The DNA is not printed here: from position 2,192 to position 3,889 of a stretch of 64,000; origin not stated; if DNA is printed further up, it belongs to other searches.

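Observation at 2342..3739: Clan GH-A glycoside hydrolase with a long disordered N-terminus occupies the flgB slot at the head of the flgC-fliE-fliF operon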

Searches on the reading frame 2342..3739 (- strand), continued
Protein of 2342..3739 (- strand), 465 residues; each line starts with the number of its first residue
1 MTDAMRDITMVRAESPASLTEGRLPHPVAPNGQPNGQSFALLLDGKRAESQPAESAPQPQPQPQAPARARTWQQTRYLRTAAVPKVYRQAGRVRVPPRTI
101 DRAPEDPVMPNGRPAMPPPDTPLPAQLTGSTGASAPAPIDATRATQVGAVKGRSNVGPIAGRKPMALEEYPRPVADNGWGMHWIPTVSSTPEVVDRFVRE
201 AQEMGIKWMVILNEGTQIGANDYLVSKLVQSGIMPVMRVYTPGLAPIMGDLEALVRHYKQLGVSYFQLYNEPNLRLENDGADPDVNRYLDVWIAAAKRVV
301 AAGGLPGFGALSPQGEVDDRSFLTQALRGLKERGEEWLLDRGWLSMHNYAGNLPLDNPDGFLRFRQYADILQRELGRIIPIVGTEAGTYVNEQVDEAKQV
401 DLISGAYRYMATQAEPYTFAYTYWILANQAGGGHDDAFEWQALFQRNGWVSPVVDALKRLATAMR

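Call 25: fold_search(model_id=the predicted structure, library=pdb)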
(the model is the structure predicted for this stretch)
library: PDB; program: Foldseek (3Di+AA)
matches with E <= 10: 1776; with E <= 0.001: 328
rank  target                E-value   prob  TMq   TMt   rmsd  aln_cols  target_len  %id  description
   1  5bx9                  1.0e-10  1.00  0.45  0.50   5.9       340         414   18  Structure of PslG from Pseudomonas aeruginosa (released 2015-10-07)
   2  4zn2_A                3.5e-10  1.00  0.45  0.50   5.9       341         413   18  Glycosyl hydrolase from Pseudomonas aeruginosa (released 2016-01-06)
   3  2bfg_A                4.7e-10  1.00  0.45  0.42   5.4       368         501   14  crystal structure of beta-xylosidase (fam GH39) in complex with dinitrophenyl-beta-xyloside and covalently bound xylos (released 2005-10-12)
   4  4m29                  1.0e-09  1.00  0.45  0.47   6.3       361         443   16  Structure of a GH39 Beta-xylosidase from Caulobacter crescentus (released 2013-08-14)
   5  6yyh_B                1.9e-09  1.00  0.46  0.43   7.1       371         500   13  Crystal structure of beta-D-xylosidase from Dictyoglomus thermophilum in ligand-free form (released 2020-12-02)
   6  9g17_A                1.9e-09  1.00  0.46  0.51   5.8       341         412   18  Structure of PslG with a covalently- bound pentasaccharide (released 2025-03-05)
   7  1w91_A                2.4e-09  1.00  0.47  0.44   5.9       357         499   14  crystal structure of 1,4-BETA-D-XYLAN XYLOHYDROLASE solve using anomalous signal from Seleniomethionine (released 2006-02-01)
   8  5jvk_A                1.2e-08  1.00  0.45  0.43   5.8       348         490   13  Structural insights into a family 39 glycoside hydrolase from the gut symbiont Bacteroides cellulosilyticus WH2. (released 2016-12-07)
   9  1px8_A                1.5e-08  1.00  0.46  0.43   4.7       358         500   13  Crystal structure of beta-D-xylosidase from Thermoanaerobacterium saccharolyticum, a family 39 glycoside hydrolase (released 2003-12-23)
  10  6yyh_A                1.7e-08  1.00  0.45  0.42   6.5       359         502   13  Crystal structure of beta-D-xylosidase from Dictyoglomus thermophilum in ligand-free form (released 2020-12-02)
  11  3pz9                  6.7e-08  1.00  0.38  0.47   6.6       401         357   12  Native structure of endo-1,4-beta-D-mannanase from Thermotoga petrophila RKU-1 (released 2011-12-28)
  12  6tn6                  6.7e-08  1.00  0.40  0.40   6.3       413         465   12  X-ray structure of the endo-beta-1,4-mannanase from Thermotoga petrophila (released 2020-04-29)
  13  5i79_B                9.9e-08  1.00  0.40  0.58   5.5       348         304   14  Crystal structure of a beta-1,4-endoglucanase mutant from Aspergillus niger in complex with sugar (released 2016-12-21)
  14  5z1b_C                4.1e-07  1.00  0.40  0.31   6.2       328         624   11  Structure of Bifidobacterium dentium beta-glucuronidase complexed with coumarin-3-O-glucuronide (released 2018-12-12)
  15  5i77                  4.1e-07  1.00  0.39  0.56   6.0       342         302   14  Crystal structure of a beta-1,4-endoglucanase from Aspergillus niger (released 2016-12-21)
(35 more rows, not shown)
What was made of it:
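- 2345..3244 (-): Residues 166-465: (beta/alpha)8 catalytic domain. Predicted acid/base is E271 (nt 2927-2929, NEP after beta4). Predicted nucleophile is E385 (nt 2585-2587, in beta7). Foldseek best hits are PslG 5bx9 (E 1e-10), GH39, GH5, GH2, GH128 and GH164 (call 25).
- On Clan GH-A (4/7 superfamily) glycoside hydrolases: 328 PDB matches at E <= 0.001, led by GH39, GH5, GH2, GH128 and GH164 (call 25).
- Closest known: PslG of Pseudomonas aeruginosa. Same: Best structural match (Foldseek E 1e-10, call 25).
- Foldseek against the PDB puts PslG, GH39, GH5, GH2, GH128 and GH164 on top (E 1e-10 to 1e-6; call 25). The best structural match, PslG, is an exopolysaccharide-trimming enzyme (call 25). 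The closest folds are exopolysaccharide, xylan and mannan enzymes (call 25).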

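Call 28: search_protein_families(library=pfam, alignment_id=A1, max_evalue=0.1)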
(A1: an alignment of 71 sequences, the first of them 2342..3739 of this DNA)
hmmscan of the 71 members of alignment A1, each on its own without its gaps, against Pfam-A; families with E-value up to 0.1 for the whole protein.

A. member 1, window:2342-3739:- (465 aa): 1 family
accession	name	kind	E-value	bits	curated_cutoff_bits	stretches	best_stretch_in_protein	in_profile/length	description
PF18944.7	DUF5691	-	0.081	12.8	27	0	56-118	13-73/491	Family of unknown function (DUF5691)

B. families by the number of members that match (of 71 scanned): 6 families
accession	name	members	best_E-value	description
PF00150.24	Cellulase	3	0.03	Cellulase (glycosyl hydrolase family 5)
PF18535.6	Gal11_ABD1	1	0.0097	Gal11 activator-binding domain (ABD1)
PF01652.23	IF4E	1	0.048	Eukaryotic initiation factor 4E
PF11790.14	Glyco_hydro_cc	1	0.063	Glycosyl hydrolase catalytic core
PF00834.25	Ribul_P_3_epim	1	0.076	Ribulose-phosphate 3 epimerase family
PF18944.7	DUF5691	1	0.081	Family of unknown function (DUF5691)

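Call 30: search_protein_families(library=pfam, proteins=[L001:17624-18157:+, L001:19676-20305:+, L001:20337-20765:+], max_evalue=10)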
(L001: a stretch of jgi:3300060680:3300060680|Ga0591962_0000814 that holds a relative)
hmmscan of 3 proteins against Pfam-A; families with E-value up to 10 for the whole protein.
L001:17624-18157:+ (177 aa): 3 families
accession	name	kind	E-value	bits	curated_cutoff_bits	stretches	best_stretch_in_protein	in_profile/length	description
PF01464.25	SLT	-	2.4e-28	98.5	21.3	1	53-160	2-115/117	Transglycosylase SLT domain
PF20306.3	Sp-DndD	-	0.0024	18.4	27.2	1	52-76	4-28/51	Small protein found in certain Dnd DNA modification systems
PF13406.11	SLT_2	-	0.062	12.9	24.3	1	44-78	67-101/292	Transglycosylase SLT domain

L001:19676-20305:+ (209 aa): 1 family
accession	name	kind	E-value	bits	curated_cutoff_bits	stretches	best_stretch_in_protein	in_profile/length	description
PF02120.21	Flg_hook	-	6.8e-17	61.5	29.8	1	93-165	12-84/85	Flagellar hook-length control protein FliK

L001:20337-20765:+ (142 aa): 2 families
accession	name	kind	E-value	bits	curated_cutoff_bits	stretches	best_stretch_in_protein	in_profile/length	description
PF03963.19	FlgD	-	4.8e-22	78.4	27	1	13-80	7-74/75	Flagellar hook capping protein - N-terminal region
PF13861.12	FLgD_tudor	-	0.69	10.6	26.9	1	88-138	3-58/58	FlgD Tudor-like domain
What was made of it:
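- On FlgJ: No hit in 71 full-length members at E <= 0.1, nor in 7 isolated N-termini at E <= 10 (calls 28, 30).
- Closest known: FlgJ of Salmonella and other beta/gamma-proteobacteria. Different: No Rod_binding domain is detectable (calls 28, 30).
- No FlgJ Rod_binding or GH73 domain is detectable (calls 28, 30).
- Tried and rejected: Pfam finds nothing in 71 members or in isolated N-termini (calls 28, 30).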

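Call 53: search_protein_representatives(alignment_id=A1)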
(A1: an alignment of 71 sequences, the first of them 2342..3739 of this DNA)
Query: 71 sequences, 445 profile positions. Proteins with E-value up to 0.001 (for the whole library): 965; up to 1e-10: 662; up to 1e-30: 210. The best 150 are listed.
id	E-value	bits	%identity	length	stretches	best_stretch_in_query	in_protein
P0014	1.2e-178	611.3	-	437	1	15-444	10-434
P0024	1.9e-177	607.4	-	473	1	24-444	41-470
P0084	1.2e-175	601.4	-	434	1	51-443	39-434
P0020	5.7e-171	586.0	-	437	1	23-444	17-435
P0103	1.3e-169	581.5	-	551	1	110-442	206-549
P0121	1.6e-164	564.7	-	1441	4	142-341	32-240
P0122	2.1e-162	557.7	-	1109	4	124-343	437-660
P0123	3.2e-160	550.5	-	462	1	119-441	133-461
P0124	1.0e-158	545.6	-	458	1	124-442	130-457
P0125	1.2e-157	542.1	-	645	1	119-444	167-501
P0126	1.1e-154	532.3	-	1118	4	142-341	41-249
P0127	7.6e-153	526.2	-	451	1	148-442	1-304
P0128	4.0e-152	523.9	-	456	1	143-441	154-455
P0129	9.6e-152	522.6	-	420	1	59-443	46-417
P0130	8.1e-150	516.3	-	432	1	74-442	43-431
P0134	1.8e-146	505.2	-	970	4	148-341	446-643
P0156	2.1e-89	317.1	-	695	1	148-443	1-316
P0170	4.6e-81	289.6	-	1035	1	139-443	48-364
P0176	1.7e-76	274.6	-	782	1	148-440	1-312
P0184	3.5e-71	257.1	-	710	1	148-442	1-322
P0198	7.3e-62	226.4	-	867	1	148-442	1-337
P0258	4.2e-39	151.4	-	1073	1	124-443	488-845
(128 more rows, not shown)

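Call 54: search_protein_families(library=pfam, proteins=[P0121, P0122, P0134, P0170, P0176, P0184, P0198, P0258, P0125, P0156], max_evalue=0.001)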
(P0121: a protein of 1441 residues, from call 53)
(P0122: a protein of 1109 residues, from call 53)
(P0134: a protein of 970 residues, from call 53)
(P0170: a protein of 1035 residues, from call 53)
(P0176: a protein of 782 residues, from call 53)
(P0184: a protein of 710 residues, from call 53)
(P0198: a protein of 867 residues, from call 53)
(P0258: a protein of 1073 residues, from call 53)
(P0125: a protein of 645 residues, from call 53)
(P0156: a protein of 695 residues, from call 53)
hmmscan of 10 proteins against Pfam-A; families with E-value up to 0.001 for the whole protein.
P0121 (1441 aa): 1 family
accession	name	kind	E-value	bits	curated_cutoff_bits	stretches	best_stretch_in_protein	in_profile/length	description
PF17128.10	DUF5107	-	1.5e-24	87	24.4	1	889-1190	5-308/310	Domain of unknown function (DUF5107)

P0122 (1109 aa): 0 families

P0134 (970 aa): 0 families

P0170 (1035 aa): 1 family
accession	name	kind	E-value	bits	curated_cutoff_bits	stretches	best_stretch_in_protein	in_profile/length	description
PF17128.10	DUF5107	-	1.7e-18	67.1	24.4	1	507-703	17-201/310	Domain of unknown function (DUF5107)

P0176 (782 aa): 3 families
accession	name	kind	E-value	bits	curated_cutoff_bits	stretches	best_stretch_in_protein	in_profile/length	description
PF04508.17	Pox_A_type_inc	-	1.5e-06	28.2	21.4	0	696-711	5-20/23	Viral A-type inclusion protein repeat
PF10473.14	CENP-F_leu_zip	-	0.00021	21.8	34.5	0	691-776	16-101/140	Leucine-rich repeats of kinetochore protein Cenp-F/LEK1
PF25526.1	LIP-1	-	0.00021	21.2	34.1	0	558-667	3-113/250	Liprin-alpha-like coiled coil domain 2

P0184 (710 aa): 1 family
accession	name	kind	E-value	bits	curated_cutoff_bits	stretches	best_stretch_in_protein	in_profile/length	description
PF01510.30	Amidase_2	-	5.5e-14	53.1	26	1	444-557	4-113/131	N-acetylmuramoyl-L-alanine amidase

P0198 (867 aa): 1 family
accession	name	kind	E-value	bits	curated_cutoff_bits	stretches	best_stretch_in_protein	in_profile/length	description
PF01510.30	Amidase_2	-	4.3e-21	76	26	1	703-824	2-114/131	N-acetylmuramoyl-L-alanine amidase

P0258 (1073 aa): 0 families

P0125 (645 aa): 2 families
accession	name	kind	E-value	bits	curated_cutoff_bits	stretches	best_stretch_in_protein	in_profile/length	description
PF00877.26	NLPC_P60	-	1.1e-27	96.5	23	1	537-644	1-105/105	NlpC/P60 family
PF05257.22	CHAP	-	5.4e-05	24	26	1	546-609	6-66/81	CHAP domain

P0156 (695 aa): 1 family
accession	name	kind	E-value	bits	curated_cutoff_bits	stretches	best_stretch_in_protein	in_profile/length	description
PF01510.30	Amidase_2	-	3.6e-21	76.3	26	1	441-567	3-131/131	N-acetylmuramoyl-L-alanine amidase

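Call 56: search_protein_families(library=pfam, alignment_id=A2, max_evalue=0.0001)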
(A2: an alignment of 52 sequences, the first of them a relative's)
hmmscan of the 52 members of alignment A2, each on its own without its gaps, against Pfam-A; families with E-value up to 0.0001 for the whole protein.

A. member 1, P0126 (1118 aa): 0 families

B. families by the number of members that match (of 52 scanned): 24 families
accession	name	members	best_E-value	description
PF13620.12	CarboxypepD_reg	16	1.2e-47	Carboxypeptidase regulatory-like domain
PF17210.9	SdrD_B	15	3.6e-23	SdrD B-like domain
PF13715.12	CarbopepD_reg_2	11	5e-17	CarboxypepD_reg-like domain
PF17802.7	SpaA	9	1.9e-16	Prealbumin-like fold domain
PF23193.1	NOMO_3rd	9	2.6e-16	NOMO third transthyretin-like domain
PF09430.16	EMC7_beta-sandw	9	6.2e-15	ER membrane protein complex subunit 7, beta-sandwich domain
PF14686.12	fn3_3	7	2.7e-09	Polysaccharide lyase family 4, domain II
PF08486.15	SpoIID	5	6.9e-26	Stage II sporulation protein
PF07210.18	DUF1416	5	1e-09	Protein of unknown function (DUF1416)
PF00775.27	Dioxygenase_C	5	2.8e-08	Dioxygenase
PF02369.22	Big_1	4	1.6e-09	Bacterial Ig-like domain (group 1)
PF24025.1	Ig_DR_A0283-like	3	4.3e-10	DR_A0283-like, Ig-like domain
PF24421.1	Ig_J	3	6.3e-10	Tip attachment protein J, Ig-like domain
PF07495.19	Y_Y_Y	3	1.4e-06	Y_Y_Y domain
PF00877.26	NLPC_P60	2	1.1e-26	NlpC/P60 family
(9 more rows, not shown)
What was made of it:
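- Closest known: Modular cell-wall hydrolases and endolysin-like enzymes. Same: More distant X-family members carry Amidase_2, NlpC/P60, M23, SpoIID or SLT_3 domains on the same chain (calls 54, 56).
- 16 of 62 long relatives carry a peptidoglycan-hydrolase domain on the same polypeptide: Amidase_2, NlpC/P60, M23, SpoIID or SLT_3 (calls 54, 56). This suggests the X domain adds a different specificity (call 56). The fusion partners are extracellular peptidoglycan hydrolases (calls 54, 56).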

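Call 57: list_cluster_members(proteins=[P0125, P0156, P0184, P0198, P0121, P0170, P0122, P0176, P0258, P0134])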
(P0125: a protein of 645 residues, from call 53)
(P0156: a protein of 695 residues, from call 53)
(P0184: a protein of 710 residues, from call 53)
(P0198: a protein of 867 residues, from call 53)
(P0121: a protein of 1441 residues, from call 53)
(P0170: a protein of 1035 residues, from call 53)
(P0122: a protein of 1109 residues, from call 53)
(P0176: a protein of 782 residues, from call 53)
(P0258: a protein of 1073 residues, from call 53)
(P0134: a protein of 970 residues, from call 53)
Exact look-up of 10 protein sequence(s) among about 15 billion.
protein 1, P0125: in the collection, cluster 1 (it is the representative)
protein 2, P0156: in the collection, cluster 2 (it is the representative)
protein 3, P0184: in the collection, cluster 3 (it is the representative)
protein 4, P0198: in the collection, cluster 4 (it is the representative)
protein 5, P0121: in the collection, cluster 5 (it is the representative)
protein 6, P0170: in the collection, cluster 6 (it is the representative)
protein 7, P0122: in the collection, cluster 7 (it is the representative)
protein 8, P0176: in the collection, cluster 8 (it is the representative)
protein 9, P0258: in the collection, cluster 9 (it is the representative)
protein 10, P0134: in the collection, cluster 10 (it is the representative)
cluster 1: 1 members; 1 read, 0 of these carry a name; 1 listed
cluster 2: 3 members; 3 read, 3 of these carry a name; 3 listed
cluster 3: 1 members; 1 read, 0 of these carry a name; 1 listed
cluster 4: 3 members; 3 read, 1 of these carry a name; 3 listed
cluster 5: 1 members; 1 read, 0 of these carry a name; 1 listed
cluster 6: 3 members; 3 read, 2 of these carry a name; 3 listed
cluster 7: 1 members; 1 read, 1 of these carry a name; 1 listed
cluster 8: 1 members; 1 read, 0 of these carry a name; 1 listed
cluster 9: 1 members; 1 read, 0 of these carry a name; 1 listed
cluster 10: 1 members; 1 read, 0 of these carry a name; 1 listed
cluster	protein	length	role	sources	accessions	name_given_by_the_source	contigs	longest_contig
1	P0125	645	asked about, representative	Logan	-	-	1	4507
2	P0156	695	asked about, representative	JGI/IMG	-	hypothetical protein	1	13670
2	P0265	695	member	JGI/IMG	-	hypothetical protein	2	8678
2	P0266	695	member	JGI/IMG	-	hypothetical protein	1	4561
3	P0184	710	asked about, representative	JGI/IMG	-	-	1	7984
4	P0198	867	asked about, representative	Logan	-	-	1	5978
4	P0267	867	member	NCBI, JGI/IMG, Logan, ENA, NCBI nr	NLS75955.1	MAG: N-acetylmuramoyl-L-alanine amidase [Chloroflexi bacterium] | N-acetylmuramoyl-L-alanine amidase [Chloroflexota bacterium]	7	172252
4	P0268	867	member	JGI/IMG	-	-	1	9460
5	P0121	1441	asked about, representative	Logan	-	-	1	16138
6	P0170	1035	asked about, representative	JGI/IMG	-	hypothetical protein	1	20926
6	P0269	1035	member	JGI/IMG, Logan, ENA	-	hypothetical protein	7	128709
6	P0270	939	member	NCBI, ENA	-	-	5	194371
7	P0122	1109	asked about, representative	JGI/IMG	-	hypothetical protein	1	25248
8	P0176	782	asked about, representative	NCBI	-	-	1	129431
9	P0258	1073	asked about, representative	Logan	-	-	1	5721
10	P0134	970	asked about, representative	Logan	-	-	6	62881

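Call 58: find_encoding_contigs(protein=P0267, flank=8000, max_places=2)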
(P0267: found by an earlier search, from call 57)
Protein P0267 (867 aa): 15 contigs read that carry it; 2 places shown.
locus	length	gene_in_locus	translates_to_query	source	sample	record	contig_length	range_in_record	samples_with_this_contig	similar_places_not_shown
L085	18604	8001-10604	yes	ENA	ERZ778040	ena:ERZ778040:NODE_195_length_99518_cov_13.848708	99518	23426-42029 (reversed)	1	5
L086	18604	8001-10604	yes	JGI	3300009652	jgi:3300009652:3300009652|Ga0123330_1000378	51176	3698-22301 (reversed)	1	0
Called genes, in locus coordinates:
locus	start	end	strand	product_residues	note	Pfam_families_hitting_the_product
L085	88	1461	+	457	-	PF10509:GalKase_gal_bdg, PF00288:GHMP_kinases_N, PF08544:GHMP_kinases_C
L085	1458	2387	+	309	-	PF04055:Radical_SAM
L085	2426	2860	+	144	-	PF00472:RF-1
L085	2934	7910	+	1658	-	-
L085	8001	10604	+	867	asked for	PF01510:Amidase_2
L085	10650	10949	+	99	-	PF13366:PDDEXK_3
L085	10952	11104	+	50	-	PF13366:PDDEXK_3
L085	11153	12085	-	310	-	PF00795:CN_hydrolase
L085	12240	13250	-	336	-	PF01408:GFO_IDH_MocA (weak)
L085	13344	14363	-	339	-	PF01408:GFO_IDH_MocA, PF22725:GFO_IDH_MocA_C3 (faint)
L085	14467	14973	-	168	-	PF06445:GyrI-like, PF14526:Cass2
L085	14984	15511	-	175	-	-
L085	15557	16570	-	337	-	PF08240:ADH_N, PF16912:Glu_dehyd_C, PF00107:ADH_zinc_N, PF13602:ADH_zinc_N_2 (weak)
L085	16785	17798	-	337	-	PF01208:URO-D (weak)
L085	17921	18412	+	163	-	PF00300:His_Phos_1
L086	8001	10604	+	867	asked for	PF01510:Amidase_2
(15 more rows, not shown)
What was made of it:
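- Closest known: Modular cell-wall hydrolases and endolysin-like enzymes. Different: The one genomic context examined is chromosomal (call 58).
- Tried and rejected: The context of an amidase-fused relative is chromosomal (call 58).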

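Call 60: find_encoding_contigs(protein=P0125, flank=5000, max_places=2)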
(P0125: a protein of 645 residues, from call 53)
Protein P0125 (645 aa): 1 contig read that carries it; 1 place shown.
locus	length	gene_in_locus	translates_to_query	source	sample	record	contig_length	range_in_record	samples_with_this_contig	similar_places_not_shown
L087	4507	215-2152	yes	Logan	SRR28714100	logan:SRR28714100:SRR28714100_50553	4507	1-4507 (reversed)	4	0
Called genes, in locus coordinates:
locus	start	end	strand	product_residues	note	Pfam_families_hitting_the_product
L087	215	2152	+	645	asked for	PF00877:NLPC_P60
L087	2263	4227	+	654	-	PF02203:TarH (weak), PF12729:4HB_MCP_1, PF00672:HAMP (weak), PF10046:BLOC1_2 (faint), PF00015:MCPsignal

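Call 65: find_related_loci(query=A1, collection=viral_contigs, flank=6000)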
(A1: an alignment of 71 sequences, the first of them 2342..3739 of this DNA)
Query A1 (465 aa) in viral_contigs; peptide patterns used: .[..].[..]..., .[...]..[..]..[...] (x = any residue, [..] = any of these).
164 stretches matched a pattern, but none encodes a relative of the query by tblastn (E <= 1e-3).
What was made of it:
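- Tried and rejected: Phage origin or endolysin family: no relatives in IMG/VR with the patterns used (call 65).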
